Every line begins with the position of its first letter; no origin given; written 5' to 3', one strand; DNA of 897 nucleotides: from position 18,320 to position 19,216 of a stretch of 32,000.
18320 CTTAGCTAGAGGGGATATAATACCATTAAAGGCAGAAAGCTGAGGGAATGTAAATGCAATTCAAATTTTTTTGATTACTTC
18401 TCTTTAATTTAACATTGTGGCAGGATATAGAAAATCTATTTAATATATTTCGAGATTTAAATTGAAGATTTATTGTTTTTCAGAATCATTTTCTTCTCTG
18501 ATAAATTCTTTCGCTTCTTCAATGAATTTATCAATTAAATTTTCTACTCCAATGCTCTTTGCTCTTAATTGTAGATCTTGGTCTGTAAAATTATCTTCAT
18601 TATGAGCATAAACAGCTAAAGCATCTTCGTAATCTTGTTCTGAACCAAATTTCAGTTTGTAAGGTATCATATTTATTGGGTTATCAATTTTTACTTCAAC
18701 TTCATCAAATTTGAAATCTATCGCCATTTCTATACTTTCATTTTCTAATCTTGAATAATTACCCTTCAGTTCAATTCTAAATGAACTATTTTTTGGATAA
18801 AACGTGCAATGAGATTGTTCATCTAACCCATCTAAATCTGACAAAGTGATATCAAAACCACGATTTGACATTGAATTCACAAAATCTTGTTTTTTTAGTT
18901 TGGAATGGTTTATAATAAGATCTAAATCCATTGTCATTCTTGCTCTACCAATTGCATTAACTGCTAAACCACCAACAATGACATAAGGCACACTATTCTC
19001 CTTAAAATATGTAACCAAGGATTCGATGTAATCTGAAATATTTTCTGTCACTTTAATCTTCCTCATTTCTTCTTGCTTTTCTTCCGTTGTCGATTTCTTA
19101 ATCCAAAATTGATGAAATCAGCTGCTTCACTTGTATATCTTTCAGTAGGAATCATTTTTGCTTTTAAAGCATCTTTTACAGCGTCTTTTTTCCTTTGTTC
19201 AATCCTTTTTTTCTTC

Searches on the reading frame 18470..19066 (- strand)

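Call 75: search_protein_families(library=pfam, proteins=[window:18470-19066:-], max_evalue=0.01)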
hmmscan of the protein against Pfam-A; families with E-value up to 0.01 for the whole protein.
window:18470-19066:- (198 aa): 1 family
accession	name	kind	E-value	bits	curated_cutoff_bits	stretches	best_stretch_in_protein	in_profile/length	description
PF10706.15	Aminoglyc_resit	-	0.0061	17.1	21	0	16-76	4-64/149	Aminoglycoside-2''-adenylyltransferase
